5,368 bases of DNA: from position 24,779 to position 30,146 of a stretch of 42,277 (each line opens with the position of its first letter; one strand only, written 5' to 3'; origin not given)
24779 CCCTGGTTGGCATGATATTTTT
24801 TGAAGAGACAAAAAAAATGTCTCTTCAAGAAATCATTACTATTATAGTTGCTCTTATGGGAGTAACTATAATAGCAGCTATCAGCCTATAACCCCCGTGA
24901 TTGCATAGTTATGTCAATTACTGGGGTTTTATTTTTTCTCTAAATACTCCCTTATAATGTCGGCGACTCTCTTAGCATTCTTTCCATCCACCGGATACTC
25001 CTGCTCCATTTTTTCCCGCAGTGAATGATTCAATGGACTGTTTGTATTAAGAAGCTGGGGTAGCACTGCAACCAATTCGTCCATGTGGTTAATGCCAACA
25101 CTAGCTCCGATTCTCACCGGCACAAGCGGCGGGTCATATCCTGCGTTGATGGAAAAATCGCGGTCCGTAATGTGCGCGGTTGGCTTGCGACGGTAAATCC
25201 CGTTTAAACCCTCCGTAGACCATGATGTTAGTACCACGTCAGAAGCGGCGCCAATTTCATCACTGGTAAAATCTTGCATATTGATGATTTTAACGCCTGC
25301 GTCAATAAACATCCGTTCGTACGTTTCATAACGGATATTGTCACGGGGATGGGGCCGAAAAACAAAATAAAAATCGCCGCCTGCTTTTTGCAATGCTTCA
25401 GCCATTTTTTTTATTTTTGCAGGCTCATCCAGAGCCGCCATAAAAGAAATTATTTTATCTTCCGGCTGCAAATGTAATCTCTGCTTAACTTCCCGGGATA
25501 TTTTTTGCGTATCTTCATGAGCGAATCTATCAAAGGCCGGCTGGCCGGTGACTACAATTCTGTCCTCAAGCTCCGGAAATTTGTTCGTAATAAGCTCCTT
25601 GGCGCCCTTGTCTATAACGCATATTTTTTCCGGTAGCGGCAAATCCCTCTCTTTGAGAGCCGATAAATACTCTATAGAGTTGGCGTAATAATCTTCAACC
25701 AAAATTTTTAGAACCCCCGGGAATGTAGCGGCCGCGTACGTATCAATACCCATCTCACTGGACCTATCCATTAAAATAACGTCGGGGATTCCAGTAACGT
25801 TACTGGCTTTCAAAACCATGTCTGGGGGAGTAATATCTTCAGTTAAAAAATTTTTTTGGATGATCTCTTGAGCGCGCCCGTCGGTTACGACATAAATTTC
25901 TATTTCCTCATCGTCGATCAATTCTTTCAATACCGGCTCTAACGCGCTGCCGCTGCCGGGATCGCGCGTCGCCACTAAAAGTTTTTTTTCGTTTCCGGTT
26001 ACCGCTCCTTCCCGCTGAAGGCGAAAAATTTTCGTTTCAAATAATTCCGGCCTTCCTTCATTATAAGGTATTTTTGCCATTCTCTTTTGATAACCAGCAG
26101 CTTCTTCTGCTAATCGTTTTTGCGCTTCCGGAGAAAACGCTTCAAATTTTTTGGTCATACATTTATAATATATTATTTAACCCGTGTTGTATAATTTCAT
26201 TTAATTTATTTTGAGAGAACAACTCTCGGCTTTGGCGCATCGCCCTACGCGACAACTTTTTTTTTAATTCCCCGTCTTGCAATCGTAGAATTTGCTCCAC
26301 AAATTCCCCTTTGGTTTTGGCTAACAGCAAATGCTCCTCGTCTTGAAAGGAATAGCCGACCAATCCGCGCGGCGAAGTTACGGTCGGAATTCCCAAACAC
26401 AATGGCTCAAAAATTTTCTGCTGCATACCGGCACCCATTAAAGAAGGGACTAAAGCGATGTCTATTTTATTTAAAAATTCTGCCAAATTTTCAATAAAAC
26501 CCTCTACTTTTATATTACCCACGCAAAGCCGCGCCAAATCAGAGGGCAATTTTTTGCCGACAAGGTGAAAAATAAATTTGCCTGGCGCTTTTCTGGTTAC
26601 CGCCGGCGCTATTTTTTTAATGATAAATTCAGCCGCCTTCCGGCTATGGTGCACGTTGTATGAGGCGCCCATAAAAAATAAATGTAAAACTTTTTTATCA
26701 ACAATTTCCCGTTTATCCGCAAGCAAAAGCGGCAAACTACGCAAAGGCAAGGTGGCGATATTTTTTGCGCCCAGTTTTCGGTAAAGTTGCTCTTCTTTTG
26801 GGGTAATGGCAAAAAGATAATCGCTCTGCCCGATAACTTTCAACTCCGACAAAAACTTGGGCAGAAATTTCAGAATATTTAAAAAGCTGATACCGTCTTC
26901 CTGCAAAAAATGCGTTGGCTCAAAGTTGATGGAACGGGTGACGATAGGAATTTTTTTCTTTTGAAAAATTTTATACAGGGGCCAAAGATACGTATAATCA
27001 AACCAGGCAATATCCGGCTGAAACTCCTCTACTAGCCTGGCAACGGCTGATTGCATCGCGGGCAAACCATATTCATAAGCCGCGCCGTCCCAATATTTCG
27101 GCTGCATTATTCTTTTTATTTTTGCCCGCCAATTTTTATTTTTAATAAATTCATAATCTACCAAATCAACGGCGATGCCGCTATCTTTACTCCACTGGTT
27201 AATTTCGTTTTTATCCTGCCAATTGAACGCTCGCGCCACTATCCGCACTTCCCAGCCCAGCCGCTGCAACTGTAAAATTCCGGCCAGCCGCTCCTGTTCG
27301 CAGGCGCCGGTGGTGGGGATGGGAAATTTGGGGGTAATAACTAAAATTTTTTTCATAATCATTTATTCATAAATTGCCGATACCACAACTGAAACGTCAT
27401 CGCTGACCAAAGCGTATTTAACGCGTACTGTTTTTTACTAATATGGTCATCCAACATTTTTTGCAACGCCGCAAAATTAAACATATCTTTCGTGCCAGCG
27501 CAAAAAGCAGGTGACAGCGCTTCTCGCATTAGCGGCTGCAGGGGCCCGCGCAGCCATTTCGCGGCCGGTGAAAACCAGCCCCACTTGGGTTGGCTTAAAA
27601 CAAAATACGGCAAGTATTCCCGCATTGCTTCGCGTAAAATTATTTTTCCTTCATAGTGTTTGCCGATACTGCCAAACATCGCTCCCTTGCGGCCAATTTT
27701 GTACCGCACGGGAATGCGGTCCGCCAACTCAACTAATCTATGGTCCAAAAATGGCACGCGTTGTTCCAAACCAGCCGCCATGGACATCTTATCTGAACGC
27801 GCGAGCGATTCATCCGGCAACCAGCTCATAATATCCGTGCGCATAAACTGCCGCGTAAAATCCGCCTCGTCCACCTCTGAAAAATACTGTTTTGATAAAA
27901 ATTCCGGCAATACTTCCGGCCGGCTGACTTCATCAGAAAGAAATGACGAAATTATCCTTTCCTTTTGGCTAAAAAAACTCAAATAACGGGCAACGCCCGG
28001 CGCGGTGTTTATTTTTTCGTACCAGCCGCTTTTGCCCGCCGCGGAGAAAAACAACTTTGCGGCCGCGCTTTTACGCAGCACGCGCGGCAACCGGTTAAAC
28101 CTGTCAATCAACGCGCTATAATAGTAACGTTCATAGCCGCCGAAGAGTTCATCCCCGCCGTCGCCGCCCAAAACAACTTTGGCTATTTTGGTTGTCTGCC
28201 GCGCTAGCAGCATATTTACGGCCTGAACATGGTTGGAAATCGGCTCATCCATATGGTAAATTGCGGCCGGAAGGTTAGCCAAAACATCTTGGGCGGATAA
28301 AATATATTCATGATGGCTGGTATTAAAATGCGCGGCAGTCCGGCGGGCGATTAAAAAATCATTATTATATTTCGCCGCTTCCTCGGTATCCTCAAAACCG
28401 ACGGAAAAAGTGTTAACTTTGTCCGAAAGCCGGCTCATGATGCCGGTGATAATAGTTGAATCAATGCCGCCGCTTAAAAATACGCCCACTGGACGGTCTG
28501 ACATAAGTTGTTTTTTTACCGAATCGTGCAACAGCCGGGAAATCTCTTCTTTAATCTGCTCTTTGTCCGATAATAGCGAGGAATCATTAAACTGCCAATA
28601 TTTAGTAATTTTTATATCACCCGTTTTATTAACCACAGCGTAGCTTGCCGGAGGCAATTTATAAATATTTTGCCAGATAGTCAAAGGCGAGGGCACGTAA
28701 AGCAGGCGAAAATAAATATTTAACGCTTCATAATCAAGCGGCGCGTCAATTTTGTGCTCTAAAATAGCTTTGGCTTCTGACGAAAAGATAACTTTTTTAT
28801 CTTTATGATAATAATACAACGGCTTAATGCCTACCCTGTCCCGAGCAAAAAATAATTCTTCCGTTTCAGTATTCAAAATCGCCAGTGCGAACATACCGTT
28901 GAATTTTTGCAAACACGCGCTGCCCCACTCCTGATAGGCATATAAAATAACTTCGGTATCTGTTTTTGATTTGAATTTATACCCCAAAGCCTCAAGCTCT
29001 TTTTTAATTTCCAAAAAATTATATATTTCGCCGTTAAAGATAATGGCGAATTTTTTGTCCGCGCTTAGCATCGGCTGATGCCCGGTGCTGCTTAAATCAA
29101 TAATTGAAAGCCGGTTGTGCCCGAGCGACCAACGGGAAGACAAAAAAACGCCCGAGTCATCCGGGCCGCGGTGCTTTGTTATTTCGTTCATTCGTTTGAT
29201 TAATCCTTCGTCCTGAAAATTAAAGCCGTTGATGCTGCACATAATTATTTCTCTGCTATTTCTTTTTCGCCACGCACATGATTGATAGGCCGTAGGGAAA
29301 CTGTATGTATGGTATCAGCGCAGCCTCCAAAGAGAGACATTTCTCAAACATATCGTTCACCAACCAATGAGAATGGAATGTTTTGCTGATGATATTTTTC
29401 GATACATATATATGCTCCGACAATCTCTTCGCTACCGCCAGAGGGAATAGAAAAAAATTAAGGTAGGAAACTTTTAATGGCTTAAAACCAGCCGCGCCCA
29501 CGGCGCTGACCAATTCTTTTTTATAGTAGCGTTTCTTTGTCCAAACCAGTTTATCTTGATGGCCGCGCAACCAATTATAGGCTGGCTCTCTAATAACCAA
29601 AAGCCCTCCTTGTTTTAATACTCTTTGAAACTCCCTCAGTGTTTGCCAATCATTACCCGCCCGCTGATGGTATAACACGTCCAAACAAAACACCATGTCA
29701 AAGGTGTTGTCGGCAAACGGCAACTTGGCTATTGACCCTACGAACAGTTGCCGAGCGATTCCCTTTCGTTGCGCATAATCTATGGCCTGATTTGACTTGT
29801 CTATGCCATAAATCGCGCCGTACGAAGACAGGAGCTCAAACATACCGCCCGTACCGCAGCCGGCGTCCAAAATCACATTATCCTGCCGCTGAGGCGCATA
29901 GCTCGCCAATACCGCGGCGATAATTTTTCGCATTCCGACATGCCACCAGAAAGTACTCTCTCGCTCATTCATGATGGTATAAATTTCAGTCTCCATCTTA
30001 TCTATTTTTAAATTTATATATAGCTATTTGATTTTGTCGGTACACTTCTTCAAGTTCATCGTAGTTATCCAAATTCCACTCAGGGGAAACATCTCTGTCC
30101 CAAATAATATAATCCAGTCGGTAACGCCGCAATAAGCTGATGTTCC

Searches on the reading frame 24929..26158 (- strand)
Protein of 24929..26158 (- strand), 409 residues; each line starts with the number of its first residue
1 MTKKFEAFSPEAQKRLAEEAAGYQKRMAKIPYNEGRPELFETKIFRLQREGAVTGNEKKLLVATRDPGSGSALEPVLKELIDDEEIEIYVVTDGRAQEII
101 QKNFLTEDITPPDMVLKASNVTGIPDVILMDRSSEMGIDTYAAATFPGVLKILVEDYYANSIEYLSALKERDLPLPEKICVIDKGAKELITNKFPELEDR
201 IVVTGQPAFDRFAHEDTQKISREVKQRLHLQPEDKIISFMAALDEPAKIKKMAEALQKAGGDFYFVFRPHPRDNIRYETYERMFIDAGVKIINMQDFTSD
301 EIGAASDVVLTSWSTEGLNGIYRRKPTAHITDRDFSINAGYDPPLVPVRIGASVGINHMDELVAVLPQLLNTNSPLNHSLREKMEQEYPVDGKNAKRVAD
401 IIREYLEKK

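Call 13: search_protein_families(library=pfam, proteins=[window:24929-26158:-], max_evalue=0.001)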
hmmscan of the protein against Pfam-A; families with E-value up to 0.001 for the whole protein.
window:24929-26158:- (409 aa): 1 family
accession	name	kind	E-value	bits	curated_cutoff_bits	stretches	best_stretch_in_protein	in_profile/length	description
PF04464.20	Glyphos_transf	-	2.9e-05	23.6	22.1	1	187-314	146-276/367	CDP-Glycerol:Poly(glycerophosphate) glycerophosphotransferase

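Call 83: search_protein_families(library=ncbifam, proteins=[window:24929-26158:-], max_evalue=0.00001)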
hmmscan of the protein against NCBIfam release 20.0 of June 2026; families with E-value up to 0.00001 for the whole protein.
window:24929-26158:- (409 aa): 1 family
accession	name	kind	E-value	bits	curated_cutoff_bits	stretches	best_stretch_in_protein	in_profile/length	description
NF046086.1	BFO_1060_trans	domain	7.7e-12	45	200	0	162-240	90-168/365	BFO_1060 family glycosyltransferase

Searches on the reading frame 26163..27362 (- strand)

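Call 13: search_protein_families(library=pfam, proteins=[window:26163-27362:-], max_evalue=0.001)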
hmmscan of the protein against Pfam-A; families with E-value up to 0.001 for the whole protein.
window:26163-27362:- (399 aa): 4 families
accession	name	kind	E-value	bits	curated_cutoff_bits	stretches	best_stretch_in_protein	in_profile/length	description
PF13692.12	Glyco_trans_1_4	-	2.2e-15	57.6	27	1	236-361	9-139/142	Glycosyl transferases group 1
PF13524.12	Glyco_trans_1_2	-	3.6e-08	33.9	25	1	262-379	14-130/144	Glycosyl transferase-like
PF00534.26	Glycos_transf_1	-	3.8e-05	23.7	26.4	1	282-374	73-169/172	Glycosyl transferases group 1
PF13579.12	Glyco_trans_4_4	-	0.00081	20.2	29.7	0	31-205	13-155/158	Glycosyl transferase 4-like domain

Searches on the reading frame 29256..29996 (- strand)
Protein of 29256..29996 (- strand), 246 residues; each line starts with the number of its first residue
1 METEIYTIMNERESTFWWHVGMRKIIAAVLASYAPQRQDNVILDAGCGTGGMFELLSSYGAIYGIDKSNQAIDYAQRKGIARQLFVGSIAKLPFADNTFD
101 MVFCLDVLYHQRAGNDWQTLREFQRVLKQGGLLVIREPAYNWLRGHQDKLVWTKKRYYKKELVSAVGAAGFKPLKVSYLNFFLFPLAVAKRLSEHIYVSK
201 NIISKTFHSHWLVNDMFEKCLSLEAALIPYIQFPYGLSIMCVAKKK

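Call 13: search_protein_families(library=pfam, proteins=[window:29256-29996:-], max_evalue=0.001)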
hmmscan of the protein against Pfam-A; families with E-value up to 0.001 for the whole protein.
window:29256-29996:- (246 aa): 12 families
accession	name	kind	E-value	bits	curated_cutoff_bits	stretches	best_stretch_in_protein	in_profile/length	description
PF08241.18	Methyltransf_11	-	5.2e-22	78.7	21.2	1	43-135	1-95/95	Methyltransferase domain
PF13649.12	Methyltransf_25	-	1.2e-18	68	27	1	42-131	1-97/97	Methyltransferase domain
PF13847.12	Methyltransf_31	-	1.4e-17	64.1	27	1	38-143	3-114/145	Methyltransferase domain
PF13489.12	Methyltransf_23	-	2.6e-12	47.2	27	1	23-149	6-127/164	Methyltransferase domain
PF08242.18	Methyltransf_12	-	3.1e-11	44.3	30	1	43-133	1-98/98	Methyltransferase domain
PF08003.17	Methyltransf_9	-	7.6e-08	32.1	23.8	1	35-161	112-240/315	Protein of unknown function (DUF1698)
PF01209.24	Ubie_methyltran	-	9.4e-08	32.1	20.1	1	31-137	40-153/233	ubiE/COQ5 methyltransferase family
PF05148.21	Methyltransf_8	-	4.4e-07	30.4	27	1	22-137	60-158/219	Hypothetical methyltransferase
PF03141.22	Methyltransf_29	-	4.5e-07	29.3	23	1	28-141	107-223/506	Putative S-adenosyl-L-methionine-dependent methyltransferase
PF20922.3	Anamorsin_N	-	0.00026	21.2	27.1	1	89-144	42-92/163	Anamorsin, N-terminal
PF01739.24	CheR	-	0.00055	19.9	27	0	96-135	134-173/195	CheR methyltransferase, SAM binding domain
PF07021.18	MetW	-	0.00075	19.6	21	0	41-128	16-103/193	Methionine biosynthesis protein MetW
